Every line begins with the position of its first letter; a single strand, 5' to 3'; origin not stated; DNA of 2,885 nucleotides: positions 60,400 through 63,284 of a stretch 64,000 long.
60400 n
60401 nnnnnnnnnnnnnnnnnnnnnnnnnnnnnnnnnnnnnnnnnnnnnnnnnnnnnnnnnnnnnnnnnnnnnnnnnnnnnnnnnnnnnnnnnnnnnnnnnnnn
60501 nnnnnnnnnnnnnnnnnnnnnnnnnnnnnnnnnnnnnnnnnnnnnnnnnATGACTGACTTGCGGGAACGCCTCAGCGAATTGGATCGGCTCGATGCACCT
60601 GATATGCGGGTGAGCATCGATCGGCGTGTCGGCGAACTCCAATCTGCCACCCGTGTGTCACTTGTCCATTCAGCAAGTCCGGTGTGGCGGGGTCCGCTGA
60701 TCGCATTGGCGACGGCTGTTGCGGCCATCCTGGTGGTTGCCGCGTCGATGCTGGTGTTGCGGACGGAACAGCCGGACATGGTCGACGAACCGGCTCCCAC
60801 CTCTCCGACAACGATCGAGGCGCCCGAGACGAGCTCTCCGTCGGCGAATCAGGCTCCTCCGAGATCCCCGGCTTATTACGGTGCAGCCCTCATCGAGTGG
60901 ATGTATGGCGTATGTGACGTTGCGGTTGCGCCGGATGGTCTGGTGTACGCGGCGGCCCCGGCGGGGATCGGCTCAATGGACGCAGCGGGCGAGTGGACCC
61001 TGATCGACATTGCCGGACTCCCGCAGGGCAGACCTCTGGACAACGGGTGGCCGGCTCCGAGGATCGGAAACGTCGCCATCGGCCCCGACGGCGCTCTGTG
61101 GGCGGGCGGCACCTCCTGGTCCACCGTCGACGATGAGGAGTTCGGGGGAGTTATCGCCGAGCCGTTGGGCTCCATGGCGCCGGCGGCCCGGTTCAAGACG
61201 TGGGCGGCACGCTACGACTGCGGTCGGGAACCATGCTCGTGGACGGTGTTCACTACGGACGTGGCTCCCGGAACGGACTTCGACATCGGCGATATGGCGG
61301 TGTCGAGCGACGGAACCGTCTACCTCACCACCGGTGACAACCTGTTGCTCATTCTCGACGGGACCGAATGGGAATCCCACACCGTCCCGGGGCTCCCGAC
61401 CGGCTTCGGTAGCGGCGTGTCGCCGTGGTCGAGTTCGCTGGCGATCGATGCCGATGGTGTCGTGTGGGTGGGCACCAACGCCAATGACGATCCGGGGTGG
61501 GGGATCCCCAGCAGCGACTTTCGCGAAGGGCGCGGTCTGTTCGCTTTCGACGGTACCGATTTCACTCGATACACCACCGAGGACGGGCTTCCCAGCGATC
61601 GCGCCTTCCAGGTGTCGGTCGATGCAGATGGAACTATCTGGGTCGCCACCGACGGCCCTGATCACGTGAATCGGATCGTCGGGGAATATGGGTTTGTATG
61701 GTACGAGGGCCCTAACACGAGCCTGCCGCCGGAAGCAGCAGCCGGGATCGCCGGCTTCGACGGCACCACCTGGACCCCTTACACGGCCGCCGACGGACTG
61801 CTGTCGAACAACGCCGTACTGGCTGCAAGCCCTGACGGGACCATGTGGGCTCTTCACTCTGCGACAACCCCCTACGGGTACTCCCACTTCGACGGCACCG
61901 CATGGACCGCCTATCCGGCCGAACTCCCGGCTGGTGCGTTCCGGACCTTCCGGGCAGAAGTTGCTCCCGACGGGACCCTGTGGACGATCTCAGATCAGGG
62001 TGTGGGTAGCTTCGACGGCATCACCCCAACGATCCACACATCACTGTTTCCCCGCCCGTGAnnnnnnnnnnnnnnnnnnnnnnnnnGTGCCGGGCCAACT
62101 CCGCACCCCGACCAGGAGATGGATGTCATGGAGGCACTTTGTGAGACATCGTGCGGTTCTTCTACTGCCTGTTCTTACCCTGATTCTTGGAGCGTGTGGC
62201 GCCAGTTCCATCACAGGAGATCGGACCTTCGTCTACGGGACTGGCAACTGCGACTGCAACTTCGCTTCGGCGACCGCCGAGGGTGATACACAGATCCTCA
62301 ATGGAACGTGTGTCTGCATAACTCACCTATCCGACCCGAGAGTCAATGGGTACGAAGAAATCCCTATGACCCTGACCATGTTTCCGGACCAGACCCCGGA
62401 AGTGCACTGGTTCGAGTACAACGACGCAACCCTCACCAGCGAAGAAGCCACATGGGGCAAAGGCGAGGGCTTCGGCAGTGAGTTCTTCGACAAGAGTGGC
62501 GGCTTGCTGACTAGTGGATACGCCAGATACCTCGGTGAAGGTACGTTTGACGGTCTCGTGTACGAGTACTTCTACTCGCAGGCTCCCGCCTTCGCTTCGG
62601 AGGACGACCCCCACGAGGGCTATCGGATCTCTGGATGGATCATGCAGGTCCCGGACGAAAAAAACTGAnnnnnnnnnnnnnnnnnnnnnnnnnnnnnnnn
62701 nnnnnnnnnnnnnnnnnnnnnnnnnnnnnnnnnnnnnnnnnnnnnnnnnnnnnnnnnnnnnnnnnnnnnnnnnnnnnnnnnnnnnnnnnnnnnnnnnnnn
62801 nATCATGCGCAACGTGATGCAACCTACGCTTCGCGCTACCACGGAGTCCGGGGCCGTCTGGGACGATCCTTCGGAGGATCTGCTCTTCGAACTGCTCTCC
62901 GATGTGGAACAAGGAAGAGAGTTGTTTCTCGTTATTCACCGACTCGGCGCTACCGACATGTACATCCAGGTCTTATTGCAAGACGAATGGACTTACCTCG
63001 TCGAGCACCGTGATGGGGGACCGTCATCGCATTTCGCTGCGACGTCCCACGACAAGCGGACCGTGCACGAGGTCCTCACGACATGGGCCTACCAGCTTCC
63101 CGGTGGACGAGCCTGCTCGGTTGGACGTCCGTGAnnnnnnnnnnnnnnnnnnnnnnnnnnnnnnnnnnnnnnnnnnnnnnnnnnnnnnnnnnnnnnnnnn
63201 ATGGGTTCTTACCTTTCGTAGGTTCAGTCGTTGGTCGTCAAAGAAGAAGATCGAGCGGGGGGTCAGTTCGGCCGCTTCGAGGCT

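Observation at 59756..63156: Second accessory module between the att repeat and VTC copy B: ECF sigma, anti-sigma-beta-propeller fusion and lipoprotein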

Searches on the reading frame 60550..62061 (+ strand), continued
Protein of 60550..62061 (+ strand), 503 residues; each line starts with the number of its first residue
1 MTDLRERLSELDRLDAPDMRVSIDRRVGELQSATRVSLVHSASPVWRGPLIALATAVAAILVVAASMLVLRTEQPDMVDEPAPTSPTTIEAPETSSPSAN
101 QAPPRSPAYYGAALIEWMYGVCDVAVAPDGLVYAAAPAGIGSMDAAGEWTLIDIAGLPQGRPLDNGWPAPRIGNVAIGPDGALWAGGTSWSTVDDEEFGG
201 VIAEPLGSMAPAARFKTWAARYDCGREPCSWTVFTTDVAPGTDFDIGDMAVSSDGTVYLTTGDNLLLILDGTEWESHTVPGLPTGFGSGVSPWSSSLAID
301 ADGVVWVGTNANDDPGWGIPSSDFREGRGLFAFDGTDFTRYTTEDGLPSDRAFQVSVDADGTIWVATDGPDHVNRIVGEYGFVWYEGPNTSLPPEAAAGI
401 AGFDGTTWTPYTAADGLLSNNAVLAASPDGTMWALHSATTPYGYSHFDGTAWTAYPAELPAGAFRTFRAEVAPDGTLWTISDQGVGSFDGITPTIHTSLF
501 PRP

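Call 90: find_related_loci(query=A3, collection=metagenome_contigs, flank=4000)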
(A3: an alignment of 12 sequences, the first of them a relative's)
Query A3 (503 aa) in metagenome_contigs; peptide patterns used: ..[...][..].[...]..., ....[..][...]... (x = any residue, [..] = any of these).
465 stretches matched a pattern; 137 encode a relative of the query (tblastn E <= 1e-3); the best 80 are kept; 80 distinct loci.
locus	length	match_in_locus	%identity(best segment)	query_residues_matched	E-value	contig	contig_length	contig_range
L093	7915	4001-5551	65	1-503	0e+0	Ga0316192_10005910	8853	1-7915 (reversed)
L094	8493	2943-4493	65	1-503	0e+0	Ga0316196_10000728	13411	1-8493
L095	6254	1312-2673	52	1-502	1e-131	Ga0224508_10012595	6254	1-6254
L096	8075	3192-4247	51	111-490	9e-109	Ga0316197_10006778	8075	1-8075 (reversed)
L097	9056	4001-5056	50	111-490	2e-108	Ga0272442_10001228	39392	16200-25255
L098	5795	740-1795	51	111-490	5e-100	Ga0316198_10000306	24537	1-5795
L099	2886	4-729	62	121-502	4e-89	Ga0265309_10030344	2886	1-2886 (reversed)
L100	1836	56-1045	48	143-502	1e-91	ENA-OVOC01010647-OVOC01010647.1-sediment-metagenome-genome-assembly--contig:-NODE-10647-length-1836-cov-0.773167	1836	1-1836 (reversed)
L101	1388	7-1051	50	115-490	5e-93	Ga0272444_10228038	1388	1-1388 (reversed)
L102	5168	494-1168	44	128-368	1e-49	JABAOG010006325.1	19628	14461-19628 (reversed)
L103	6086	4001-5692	28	121-497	4e-24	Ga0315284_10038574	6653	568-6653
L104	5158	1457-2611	30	130-497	9e-20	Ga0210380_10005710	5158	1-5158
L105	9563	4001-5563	24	121-485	5e-15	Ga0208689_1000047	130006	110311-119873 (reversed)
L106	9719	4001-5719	27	129-498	5e-15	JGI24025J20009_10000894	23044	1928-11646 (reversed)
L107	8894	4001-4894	31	121-498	2e-14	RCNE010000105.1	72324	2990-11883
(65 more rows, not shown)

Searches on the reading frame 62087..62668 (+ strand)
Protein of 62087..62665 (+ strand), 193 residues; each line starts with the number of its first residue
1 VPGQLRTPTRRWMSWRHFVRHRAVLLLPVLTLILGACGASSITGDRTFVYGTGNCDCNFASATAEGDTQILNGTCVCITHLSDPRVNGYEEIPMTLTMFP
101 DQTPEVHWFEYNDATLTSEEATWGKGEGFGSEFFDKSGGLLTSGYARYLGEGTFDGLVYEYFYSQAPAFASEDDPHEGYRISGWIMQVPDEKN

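Call 5: search_protein_families(library=pfam, proteins=[window:62099-62668:+], max_evalue=0.1)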
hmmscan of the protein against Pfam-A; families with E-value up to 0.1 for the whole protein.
window:62099-62668:+ (189 aa): 0 families

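Call 8: search_protein_families(library=ncbifam, proteins=[window:62099-62668:+], max_evalue=1)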
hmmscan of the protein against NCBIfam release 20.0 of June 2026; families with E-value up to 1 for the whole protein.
window:62099-62668:+ (189 aa): 0 families

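Call 35: find_homologous_proteins(query=window:62087-62665:+, max_evalue=0.01)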
Query seq(193 aa) (193 aa): 10 proteins with E <= 0.01 among 82 candidates.
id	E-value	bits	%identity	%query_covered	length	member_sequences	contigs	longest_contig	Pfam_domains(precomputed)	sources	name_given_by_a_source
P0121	2.6e-104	365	89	91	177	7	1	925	-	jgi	jgi:hypothetical protein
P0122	4.8e-64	234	70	74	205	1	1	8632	-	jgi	jgi:hypothetical protein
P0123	4.5e-60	221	65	75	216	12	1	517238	-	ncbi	-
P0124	5.8e-60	220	66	75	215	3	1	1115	-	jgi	-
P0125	3.3e-59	218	62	80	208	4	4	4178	-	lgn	-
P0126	8.7e-59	216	53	85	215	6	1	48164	-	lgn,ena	-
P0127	2.7e-58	215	65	73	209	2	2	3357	-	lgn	-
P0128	5.3e-58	214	50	90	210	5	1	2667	-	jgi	-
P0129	8.6e-57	210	51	90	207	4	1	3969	-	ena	-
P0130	1.6e-51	193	46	88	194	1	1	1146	-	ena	-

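Call 36: find_encoding_contigs(protein=P0123, flank=5000, max_places=2)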
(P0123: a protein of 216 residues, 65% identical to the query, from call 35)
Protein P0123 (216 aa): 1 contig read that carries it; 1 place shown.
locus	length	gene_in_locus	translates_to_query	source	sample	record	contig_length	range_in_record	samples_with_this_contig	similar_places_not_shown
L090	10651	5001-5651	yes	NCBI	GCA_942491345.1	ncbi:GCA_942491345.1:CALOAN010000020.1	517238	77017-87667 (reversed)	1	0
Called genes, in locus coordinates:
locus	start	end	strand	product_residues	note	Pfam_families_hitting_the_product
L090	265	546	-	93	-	PF04214:DUF411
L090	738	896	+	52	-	-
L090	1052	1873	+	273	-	PF02517:Rce1-like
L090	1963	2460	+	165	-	PF04542:Sigma70_r2 (weak), PF08281:Sigma70_r4_2, PF04545:Sigma70_r4 (weak)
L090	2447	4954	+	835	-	PF01344:Kelch_1 (faint), PF24681:Kelch_KLHDC2_KLHL20_DRC7 (faint), PF24981:Beta-prop_ATRN-LZTR1 (weak)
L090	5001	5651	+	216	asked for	-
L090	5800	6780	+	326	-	PF12796:Ank_2, PF13637:Ank_4 (weak), PF13857:Ank_5, PF00023:Ank, PF13606:Ank_3 (weak), PF12796:Ank_2, PF13637:Ank_4, PF13857:Ank_5 (weak), +4 more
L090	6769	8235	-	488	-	PF01757:Acyl_transf_3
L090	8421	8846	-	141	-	PF04430:DUF498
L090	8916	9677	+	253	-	PF21827:New_glue (faint)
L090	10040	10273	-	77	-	PF13490:zf-HC2 (weak)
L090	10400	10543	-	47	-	-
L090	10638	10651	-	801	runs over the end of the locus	PF07494:Reg_prop (faint), PF20067:SSL_N (faint), PF24684:Vgb_lyase (weak)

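Call 59: search_protein_representatives(protein=window:62087-62665:+)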
Query: 193 residues. Proteins with E-value up to 0.001 (for the whole library): 65; up to 1e-10: 24; up to 1e-30: 4. The best 65 are listed.
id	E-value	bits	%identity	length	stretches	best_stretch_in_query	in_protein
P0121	8.3e-105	365.0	89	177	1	19-192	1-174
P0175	4.6e-53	196.0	88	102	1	94-192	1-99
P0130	5.2e-52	192.6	52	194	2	43-189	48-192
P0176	3.2e-32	128.0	46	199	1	43-186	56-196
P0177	1.4e-27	112.8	43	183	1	45-187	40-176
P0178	6.8e-24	100.8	35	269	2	29-185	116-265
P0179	2.7e-22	95.6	42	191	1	41-168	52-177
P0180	9.2e-20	87.3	39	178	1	44-185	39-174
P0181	8.9e-18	80.8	40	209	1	41-185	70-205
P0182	2.4e-17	79.4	38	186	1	40-186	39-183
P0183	6.9e-16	74.6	38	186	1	24-184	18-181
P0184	2.3e-15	72.9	43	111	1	72-166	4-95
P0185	1.7e-14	70.0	38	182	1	44-185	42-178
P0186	3.9e-14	68.9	42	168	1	41-185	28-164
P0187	1.4e-13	67.1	47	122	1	74-186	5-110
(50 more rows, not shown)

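Call 72: predict_structure(alignment_id=A5)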
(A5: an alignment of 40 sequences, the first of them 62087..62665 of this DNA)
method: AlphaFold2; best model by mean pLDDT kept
length: 193 residues; sequences in the alignment: 40
mean_pLDDT: 86.1   pTM: 0.74
mean pLDDT of the five models: 86.1, 85.7, 85.4, 85.2, 84.4
residues with pLDDT >= 90: 132; 70-90: 16; 50-70: 36; < 50: 9
segments of 3 or more residues with pLDDT < 50: 40-42
pLDDT, mean of each block of 10 residues (from residue 1): 54 52 59 57 78 97 97 98 98 97 93 98 98 93 98 97 95 86 95 68
secondary structure, 60 per line:
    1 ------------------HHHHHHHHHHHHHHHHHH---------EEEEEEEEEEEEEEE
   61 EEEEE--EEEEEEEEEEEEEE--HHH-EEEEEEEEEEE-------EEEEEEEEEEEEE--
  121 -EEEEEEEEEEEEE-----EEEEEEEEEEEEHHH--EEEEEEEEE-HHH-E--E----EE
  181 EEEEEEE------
elements in order: H19-36 E46-65 E68-81 E88-98 E106-118 E122-134 E140-151 E157-165 E179-187

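Call 85: search_protein_families(library=padloc, proteins=[window:62087-62665:+], max_evalue=0.01)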
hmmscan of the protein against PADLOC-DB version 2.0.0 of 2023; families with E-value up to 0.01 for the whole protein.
window:62087-62665:+ (193 aa): 0 families

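Call 86: search_protein_families(library=pfam, proteins=[L090:2447-4951:+], max_evalue=0.05)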
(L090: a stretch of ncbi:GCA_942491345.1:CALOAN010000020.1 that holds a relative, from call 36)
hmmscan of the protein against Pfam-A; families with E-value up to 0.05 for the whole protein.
L090:2447-4951:+ (835 aa): 8 families
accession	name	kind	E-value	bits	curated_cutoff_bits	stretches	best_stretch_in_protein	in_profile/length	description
PF24981.1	Beta-prop_ATRN-LZTR1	-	7e-10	39.1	50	1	629-830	15-196/289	Attractin/LZTR1 beta-propeller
PF24681.1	Kelch_KLHDC2_KLHL20_DRC7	-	2.1e-07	30.9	50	1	775-829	46-94/221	KLHDC2/KLHL20/DRC7 Kelch-repeats domain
PF01344.31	Kelch_1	-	5.9e-06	26.1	20.1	1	789-829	9-42/46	Kelch motif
PF13418.12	Kelch_4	-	4.6e-05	23.7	21.6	0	780-834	2-47/49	Galactose oxidase, central domain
PF07494.17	Reg_prop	-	0.0001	22.5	20.4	0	317-339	1-23/24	Two component regulator propeller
PF08450.18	SGL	-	0.0002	21.5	26.3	1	288-453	49-215/246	SMP-30/Gluconolactonase/LRE-like region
PF13415.12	Kelch_3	-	0.001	19.6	22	0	791-833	1-35/48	Galactose oxidase, central domain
PF13964.12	Kelch_6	-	0.003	18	25.3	0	789-829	9-43/50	Kelch motif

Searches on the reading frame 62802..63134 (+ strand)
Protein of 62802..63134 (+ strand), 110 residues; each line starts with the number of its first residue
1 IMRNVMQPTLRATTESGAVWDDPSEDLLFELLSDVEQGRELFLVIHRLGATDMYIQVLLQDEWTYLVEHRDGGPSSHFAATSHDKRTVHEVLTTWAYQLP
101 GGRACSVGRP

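Call 5: search_protein_families(library=pfam, proteins=[window:62802-63134:+], max_evalue=0.1)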
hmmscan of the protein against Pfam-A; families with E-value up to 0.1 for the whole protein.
window:62802-63134:+ (110 aa): 0 families

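Call 8: search_protein_families(library=ncbifam, proteins=[window:62802-63134:+], max_evalue=1)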
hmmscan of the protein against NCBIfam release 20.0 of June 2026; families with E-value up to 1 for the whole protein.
window:62802-63134:+ (110 aa): 0 families

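Call 53: find_homologous_proteins(query=window:62805-63131:+, max_evalue=0.01)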
Query window:62805-63131:+ (109 aa): 44 proteins with E <= 0.01 among 45 candidates.
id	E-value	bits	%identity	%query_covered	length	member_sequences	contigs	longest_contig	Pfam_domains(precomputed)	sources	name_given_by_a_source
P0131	1.1e-53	198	88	95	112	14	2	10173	-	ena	-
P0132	8.7e-53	195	86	95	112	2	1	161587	-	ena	-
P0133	3.3e-47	177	82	92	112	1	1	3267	-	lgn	-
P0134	6.8e-46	173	74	95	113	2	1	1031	-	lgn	-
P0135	4.9e-36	141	67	89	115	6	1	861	-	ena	-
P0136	1.4e-29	120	60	87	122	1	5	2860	-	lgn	-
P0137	1.6e-29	120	55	95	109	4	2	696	-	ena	-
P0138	5.1e-29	118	52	100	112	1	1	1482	-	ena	-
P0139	1.3e-28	117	60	82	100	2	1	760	-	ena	-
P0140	4.1e-28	115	51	95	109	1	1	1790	-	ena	-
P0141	4.1e-28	115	53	95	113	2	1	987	-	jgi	jgi:hypothetical protein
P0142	1.5e-27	114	52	97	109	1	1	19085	-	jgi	jgi:hypothetical protein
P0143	3.7e-27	112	58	86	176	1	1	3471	-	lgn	-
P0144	3.8e-27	112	51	100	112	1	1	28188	-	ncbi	-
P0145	1.6e-26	110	54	91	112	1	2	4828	-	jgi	jgi:hypothetical protein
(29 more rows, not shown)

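Call 66: find_encoding_contigs(protein=P0132, flank=9000, max_places=2)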
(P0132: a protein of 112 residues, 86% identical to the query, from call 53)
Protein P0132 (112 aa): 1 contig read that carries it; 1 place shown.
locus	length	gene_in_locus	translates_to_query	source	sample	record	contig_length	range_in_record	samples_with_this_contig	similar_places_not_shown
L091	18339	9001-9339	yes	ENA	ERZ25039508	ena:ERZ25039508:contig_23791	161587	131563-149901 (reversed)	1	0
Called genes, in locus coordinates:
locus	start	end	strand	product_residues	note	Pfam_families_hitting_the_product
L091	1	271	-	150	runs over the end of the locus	-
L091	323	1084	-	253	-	PF13302:Acetyltransf_3, PF00583:Acetyltransf_1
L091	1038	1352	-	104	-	-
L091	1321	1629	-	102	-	PF05724:TPMT (weak), PF13489:Methyltransf_23 (weak), PF03848:TehB, PF05175:MTS, PF13847:Methyltransf_31, PF08241:Methyltransf_11, PF08242:Methyltransf_12, PF13649:Methyltransf_25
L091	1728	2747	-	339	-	PF02678:Pirin, PF05726:Pirin_C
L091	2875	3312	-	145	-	-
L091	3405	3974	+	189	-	PF13521:AAA_28 (weak)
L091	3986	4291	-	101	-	PF03992:ABM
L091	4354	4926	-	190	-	PF01738:DLH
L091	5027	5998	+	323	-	-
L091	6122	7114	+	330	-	-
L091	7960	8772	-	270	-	PF05368:NmrA, PF13460:NAD_binding_10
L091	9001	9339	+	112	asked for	-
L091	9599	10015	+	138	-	-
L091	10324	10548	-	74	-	PF11127:YgaP-like_TM (weak)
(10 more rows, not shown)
